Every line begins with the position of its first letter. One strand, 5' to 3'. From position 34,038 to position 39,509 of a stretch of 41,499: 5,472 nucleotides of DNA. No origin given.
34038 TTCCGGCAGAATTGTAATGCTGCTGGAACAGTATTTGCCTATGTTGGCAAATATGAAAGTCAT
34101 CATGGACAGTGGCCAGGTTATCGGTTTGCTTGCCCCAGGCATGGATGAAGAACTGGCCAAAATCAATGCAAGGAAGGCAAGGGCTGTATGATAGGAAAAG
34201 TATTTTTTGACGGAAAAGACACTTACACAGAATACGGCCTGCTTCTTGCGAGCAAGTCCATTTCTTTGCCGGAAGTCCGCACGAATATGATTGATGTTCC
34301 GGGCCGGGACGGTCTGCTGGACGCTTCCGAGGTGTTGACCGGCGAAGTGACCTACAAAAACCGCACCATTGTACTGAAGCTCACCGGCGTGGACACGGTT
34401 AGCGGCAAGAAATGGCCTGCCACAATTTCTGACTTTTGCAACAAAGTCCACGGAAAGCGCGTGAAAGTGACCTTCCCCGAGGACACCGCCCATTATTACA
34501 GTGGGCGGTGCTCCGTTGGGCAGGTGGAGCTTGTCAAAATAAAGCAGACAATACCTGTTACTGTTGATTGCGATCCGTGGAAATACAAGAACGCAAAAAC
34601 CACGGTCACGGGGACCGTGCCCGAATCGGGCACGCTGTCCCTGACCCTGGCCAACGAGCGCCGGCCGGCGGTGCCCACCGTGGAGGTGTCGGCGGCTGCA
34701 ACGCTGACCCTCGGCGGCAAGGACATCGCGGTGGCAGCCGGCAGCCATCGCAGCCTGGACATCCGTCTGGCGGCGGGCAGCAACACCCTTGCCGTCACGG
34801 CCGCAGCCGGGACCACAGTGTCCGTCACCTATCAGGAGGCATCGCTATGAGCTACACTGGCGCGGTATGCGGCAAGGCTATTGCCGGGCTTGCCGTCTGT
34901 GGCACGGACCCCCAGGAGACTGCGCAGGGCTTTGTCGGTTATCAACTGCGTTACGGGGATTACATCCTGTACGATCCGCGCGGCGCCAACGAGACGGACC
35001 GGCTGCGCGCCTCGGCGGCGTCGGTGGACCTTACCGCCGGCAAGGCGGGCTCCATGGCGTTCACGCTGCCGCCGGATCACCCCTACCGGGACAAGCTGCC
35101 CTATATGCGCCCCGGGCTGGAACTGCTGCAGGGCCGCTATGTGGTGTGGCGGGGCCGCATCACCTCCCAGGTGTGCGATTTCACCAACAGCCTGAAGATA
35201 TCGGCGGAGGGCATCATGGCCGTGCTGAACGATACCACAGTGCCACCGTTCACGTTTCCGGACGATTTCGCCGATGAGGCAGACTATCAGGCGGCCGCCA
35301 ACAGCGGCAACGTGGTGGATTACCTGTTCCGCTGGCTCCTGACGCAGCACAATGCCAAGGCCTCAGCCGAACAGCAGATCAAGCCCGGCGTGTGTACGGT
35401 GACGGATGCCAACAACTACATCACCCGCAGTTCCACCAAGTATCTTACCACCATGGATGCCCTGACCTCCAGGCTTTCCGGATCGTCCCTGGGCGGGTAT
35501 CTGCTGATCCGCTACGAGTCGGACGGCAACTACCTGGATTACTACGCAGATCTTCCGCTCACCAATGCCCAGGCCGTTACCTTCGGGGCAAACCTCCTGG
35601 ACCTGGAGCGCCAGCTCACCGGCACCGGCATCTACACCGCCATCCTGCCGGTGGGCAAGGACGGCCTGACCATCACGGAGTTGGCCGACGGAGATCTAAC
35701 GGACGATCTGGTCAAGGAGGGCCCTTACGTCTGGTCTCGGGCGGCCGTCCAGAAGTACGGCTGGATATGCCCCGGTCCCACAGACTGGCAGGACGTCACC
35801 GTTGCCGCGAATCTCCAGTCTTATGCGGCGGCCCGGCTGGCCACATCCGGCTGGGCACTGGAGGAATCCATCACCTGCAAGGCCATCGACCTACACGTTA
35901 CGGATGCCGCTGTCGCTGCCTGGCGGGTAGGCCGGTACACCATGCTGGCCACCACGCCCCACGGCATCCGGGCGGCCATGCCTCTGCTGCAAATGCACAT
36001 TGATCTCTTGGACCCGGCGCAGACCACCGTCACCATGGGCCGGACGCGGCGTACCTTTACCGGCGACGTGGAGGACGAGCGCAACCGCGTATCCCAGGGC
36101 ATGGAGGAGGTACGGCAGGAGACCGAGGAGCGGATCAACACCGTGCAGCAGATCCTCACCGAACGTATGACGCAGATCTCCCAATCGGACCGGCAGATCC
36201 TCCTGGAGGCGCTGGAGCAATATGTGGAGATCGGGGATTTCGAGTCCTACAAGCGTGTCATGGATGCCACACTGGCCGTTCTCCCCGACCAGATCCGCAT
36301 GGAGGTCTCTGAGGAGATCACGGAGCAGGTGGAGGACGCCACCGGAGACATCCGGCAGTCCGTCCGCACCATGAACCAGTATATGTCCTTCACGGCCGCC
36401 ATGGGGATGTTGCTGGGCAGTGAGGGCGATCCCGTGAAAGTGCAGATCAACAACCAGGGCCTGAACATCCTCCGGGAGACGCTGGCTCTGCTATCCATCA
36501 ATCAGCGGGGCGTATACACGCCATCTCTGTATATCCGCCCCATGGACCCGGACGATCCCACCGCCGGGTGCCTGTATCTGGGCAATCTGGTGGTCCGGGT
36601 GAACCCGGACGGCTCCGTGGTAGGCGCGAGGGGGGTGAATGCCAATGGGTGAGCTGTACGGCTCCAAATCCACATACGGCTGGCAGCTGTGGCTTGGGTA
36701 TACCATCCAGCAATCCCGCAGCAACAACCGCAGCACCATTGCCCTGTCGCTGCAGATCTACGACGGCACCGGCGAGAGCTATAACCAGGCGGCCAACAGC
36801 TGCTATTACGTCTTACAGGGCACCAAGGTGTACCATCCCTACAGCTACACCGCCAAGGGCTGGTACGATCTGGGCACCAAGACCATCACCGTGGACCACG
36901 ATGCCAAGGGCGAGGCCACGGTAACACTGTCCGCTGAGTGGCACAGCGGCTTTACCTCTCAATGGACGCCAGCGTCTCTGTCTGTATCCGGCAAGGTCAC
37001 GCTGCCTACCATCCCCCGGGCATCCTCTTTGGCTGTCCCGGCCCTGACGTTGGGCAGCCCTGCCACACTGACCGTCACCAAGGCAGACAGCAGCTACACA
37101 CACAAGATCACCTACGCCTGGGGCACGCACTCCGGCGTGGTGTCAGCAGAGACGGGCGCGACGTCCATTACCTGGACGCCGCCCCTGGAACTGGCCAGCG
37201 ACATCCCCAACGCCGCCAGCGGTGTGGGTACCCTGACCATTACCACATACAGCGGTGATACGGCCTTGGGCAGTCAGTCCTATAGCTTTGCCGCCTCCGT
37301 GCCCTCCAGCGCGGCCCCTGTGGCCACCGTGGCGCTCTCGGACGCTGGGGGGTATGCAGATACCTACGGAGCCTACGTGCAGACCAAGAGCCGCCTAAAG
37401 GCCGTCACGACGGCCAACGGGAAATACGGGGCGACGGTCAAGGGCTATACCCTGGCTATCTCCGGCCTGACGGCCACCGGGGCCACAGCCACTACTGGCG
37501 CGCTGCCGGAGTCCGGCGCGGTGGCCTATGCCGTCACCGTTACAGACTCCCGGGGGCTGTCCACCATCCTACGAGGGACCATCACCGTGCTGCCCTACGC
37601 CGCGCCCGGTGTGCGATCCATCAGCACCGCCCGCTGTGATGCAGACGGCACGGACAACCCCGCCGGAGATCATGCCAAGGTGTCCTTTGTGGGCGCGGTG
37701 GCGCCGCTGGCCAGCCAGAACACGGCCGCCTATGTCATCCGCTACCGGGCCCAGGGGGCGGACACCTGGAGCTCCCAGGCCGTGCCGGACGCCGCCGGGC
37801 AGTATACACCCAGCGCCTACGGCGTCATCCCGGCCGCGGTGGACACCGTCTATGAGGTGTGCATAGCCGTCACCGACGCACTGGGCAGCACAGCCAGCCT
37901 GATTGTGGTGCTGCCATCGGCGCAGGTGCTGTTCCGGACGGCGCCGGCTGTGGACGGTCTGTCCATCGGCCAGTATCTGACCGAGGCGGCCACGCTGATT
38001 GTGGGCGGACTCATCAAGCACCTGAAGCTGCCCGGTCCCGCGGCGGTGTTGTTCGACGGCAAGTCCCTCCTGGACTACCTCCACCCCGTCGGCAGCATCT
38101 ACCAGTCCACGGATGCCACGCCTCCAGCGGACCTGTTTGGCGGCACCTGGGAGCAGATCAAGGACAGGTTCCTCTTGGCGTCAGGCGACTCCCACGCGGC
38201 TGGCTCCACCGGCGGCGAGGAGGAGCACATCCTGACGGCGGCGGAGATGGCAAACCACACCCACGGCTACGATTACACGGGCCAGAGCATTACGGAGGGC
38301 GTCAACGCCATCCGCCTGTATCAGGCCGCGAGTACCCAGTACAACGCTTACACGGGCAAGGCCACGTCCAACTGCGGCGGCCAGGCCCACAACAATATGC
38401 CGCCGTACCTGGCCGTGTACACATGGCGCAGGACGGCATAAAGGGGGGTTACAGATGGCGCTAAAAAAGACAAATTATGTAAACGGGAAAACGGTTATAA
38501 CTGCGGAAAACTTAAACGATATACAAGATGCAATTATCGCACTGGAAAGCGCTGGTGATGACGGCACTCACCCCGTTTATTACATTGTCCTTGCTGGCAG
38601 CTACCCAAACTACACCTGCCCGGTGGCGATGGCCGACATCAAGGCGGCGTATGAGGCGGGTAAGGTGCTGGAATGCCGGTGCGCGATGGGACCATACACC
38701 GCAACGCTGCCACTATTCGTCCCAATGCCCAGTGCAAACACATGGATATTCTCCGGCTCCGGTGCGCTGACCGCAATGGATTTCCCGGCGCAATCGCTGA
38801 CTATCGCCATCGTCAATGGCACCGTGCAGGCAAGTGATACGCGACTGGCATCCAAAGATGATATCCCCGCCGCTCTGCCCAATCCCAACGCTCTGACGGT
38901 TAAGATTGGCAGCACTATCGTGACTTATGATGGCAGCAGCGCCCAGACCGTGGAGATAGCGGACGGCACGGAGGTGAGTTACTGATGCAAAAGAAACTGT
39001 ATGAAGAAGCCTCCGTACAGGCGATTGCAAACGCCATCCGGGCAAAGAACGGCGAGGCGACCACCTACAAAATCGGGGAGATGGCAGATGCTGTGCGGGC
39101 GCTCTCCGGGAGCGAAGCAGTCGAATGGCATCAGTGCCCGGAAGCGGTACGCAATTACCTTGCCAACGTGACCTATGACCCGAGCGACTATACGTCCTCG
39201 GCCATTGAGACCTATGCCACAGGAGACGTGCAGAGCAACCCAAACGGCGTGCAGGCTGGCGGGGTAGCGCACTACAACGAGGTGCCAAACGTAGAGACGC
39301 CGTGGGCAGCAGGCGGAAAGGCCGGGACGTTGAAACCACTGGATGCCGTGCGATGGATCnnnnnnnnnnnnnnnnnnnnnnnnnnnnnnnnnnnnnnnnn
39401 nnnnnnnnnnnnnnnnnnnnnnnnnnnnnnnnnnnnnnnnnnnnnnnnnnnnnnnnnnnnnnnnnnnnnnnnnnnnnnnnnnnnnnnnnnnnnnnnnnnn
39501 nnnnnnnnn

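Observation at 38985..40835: Tail-fibre-like protein embedding a CX5R tyrosine-phosphatase-fold domain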

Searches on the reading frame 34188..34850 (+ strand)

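Call 20: search_protein_families(library=pfam, proteins=[window:34188-34850:+], max_evalue=0.01)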
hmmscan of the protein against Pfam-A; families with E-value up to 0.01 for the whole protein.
window:34188-34850:+ (220 aa): 0 families

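Call 72: search_protein_families(library=phrogs, proteins=[window:34188-34850:+], max_evalue=0.00001)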
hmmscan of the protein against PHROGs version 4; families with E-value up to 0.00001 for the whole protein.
window:34188-34850:+ (220 aa): 1 family
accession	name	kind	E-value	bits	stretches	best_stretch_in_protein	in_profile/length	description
phrog_33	-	tail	1.7e-13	51.5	1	4-216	38-274/651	distal tail protein Dit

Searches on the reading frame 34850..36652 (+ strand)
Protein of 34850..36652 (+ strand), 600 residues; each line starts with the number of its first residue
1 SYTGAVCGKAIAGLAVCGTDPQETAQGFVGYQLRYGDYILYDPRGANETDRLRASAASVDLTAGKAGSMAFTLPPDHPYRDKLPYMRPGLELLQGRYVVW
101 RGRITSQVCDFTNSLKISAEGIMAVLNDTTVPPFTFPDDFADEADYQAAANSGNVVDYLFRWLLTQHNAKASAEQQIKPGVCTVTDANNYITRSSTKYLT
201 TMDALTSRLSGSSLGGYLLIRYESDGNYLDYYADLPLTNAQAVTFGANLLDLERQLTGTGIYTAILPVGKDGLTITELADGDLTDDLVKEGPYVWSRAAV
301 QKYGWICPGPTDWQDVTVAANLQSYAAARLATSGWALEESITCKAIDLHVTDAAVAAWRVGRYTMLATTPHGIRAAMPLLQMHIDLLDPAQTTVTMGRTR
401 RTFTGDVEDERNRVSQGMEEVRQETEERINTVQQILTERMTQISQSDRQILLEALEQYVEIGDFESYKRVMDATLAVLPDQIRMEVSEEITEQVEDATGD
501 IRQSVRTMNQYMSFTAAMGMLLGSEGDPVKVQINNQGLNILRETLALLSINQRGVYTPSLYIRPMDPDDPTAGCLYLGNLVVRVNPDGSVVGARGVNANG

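Call 3: search_protein_families(library=pfam, proteins=[window:34850-36652:+], max_evalue=0.1)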
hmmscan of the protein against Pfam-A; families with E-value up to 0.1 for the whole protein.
window:34850-36652:+ (600 aa): 4 families
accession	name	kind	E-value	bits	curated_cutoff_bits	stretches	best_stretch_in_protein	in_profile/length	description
PF06605.17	Prophage_tail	-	2.5e-12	47.4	31.3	1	222-404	71-244/250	Prophage endopeptidase tail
PF13166.12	AAA_13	-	0.0087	15.2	36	1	401-512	275-385/713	AAA domain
PF10392.15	COG5_N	-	0.066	13.9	31.2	0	400-459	24-81/132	Conserved oligomeric Golgi complex subunit 5, N-terminal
PF01442.23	Apolipoprotein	-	0.085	13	90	0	399-505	27-130/190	Apolipoprotein A1/A4/E domain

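Call 4: search_protein_families(library=phrogs, proteins=[window:34850-36652:+], max_evalue=0.01)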
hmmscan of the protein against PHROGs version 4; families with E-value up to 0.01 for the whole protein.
window:34850-36652:+ (600 aa): 2 families
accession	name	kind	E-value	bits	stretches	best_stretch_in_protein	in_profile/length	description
phrog_3558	-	tail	6.2e-72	244.4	1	30-512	10-459/1047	tail protein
phrog_9886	-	unknown function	3e-45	155.4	1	52-442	19-397/940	-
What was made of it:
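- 34850..36652 (+): Prophage_tail (Tal-like) protein; the start codon is uncertain. Pfam PF06605, PHROG 3558 (calls 3, 4).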

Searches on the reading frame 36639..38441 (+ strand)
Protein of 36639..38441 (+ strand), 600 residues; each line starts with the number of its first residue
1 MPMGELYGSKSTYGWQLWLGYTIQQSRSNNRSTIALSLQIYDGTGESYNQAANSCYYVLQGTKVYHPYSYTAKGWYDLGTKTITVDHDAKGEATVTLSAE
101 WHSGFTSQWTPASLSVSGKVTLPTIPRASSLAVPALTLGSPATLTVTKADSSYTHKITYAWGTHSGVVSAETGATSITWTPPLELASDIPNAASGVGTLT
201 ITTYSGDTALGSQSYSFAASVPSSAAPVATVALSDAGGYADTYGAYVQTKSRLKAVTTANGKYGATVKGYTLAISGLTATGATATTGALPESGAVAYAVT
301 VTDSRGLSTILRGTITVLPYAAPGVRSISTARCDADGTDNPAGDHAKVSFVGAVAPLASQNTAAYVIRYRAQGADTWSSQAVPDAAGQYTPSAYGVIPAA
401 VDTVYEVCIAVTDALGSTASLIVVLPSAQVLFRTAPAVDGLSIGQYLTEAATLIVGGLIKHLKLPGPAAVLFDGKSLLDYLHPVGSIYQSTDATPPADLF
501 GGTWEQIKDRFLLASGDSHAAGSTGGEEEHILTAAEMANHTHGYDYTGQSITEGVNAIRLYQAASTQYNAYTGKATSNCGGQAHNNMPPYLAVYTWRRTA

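Call 3: search_protein_families(library=pfam, proteins=[window:36639-38441:+], max_evalue=0.1)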
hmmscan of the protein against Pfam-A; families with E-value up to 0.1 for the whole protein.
window:36639-38441:+ (600 aa): 2 families
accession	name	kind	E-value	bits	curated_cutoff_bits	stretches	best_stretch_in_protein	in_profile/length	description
PF05895.17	DUF859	-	1.9e-50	172.5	28.8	1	13-338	12-344/626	Siphovirus protein of unknown function (DUF859)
PF21939.1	Gp10_C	-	7.8e-19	69.4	27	1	477-599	1-139/139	Baseplate structural protein Gp10, C-terminal domain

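Call 4: search_protein_families(library=phrogs, proteins=[window:36639-38441:+], max_evalue=0.01)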
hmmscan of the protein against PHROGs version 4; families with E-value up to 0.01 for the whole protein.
window:36639-38441:+ (600 aa): 8 families
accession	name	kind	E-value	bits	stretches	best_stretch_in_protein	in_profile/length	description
phrog_372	-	tail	1.8e-85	289.1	1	7-569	4-604/743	tail protein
phrog_18627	-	tail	7.5e-39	134.9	1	7-302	4-315/317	tail protein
phrog_24267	-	unknown function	7.5e-25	89.1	1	370-600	42-266/266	-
phrog_6465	-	tail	1.1e-14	55.8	1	476-600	113-281/281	tail protein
phrog_5717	-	tail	5.2e-14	52.5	1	477-600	998-1150/1150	tail protein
phrog_8469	-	tail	4.1e-08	33.9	1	507-548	160-201/303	tail fiber protein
phrog_8763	-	tail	2.2e-06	27.1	1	517-594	641-743/1024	tail protein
phrog_9116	-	tail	2.8e-06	27.4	1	520-593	131-205/455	tail protein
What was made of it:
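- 36639..38441 (+): DUF859 + Gp10_C tail protein (upstream boundary of the variable slot). Pfam and PHROG 372 (calls 3, 4).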

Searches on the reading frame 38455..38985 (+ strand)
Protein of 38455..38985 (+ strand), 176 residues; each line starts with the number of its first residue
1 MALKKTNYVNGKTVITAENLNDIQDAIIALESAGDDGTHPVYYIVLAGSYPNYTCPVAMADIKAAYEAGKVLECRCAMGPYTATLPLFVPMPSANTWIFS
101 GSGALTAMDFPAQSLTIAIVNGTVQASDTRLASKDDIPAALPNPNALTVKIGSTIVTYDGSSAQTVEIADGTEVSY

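Call 3: search_protein_families(library=pfam, proteins=[window:38455-38985:+], max_evalue=0.1)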
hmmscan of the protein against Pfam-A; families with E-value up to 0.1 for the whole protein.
window:38455-38985:+ (176 aa): 0 families

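Call 4: search_protein_families(library=phrogs, proteins=[window:38455-38985:+], max_evalue=0.01)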
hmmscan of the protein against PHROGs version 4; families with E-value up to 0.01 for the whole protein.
window:38455-38985:+ (176 aa): 0 families

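Call 34: search_protein_families(library=phrogs, proteins=[window:38455-38985:+], max_evalue=10)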
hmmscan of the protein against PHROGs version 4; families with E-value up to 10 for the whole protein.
window:38455-38985:+ (176 aa): 1 family
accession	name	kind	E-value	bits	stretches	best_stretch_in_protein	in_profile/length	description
phrog_37253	-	unknown function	0.19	12.9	1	13-39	20-46/116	-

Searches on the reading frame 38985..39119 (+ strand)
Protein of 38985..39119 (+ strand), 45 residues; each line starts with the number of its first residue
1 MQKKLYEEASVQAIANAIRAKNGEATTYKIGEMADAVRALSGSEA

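Call 24: search_dna_similar(query=window:38985-39119:+, collection=phages, mode=protein, max_evalue=1, max_rows=30)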
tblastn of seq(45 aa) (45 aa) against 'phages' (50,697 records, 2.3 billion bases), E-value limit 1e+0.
No match.
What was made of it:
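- Tried and rejected: tblastn of the 45-residue N-terminus against 50,697 GenBank phages found no match (call 24).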

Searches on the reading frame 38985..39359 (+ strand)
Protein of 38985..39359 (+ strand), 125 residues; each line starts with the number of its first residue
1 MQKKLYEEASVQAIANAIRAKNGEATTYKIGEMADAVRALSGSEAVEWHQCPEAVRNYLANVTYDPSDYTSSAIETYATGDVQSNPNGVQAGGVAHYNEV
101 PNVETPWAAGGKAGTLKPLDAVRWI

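Call 34: search_protein_families(library=phrogs, proteins=[window:38985-39359:+], max_evalue=10)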
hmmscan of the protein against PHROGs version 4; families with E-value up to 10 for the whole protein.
window:38985-39359:+ (125 aa): 2 families
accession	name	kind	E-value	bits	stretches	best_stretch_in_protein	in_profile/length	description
phrog_29123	-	unknown function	1.5e-05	24.8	1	11-53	11-53/459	-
phrog_16404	-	unknown function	0.26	12.7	1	23-50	15-42/110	-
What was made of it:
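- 38985..39119 (+): Residues 1-45: helical, mosaic N-terminal segment (putative virion-attachment adaptor). PHROG 29123 E 1.5e-5 (call 34).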

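Call 61: search_protein_families(library=pfam, proteins=[window:38985-39359:+], max_evalue=10)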
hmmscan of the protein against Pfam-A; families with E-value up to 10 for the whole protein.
window:38985-39359:+ (125 aa): 1 family
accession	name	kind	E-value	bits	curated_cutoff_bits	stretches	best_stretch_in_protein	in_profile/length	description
PF08499.17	PDEase_I_N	-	0.25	11.7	27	0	45-61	11-27/61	3'5'-cyclic nucleotide phosphodiesterase N-terminal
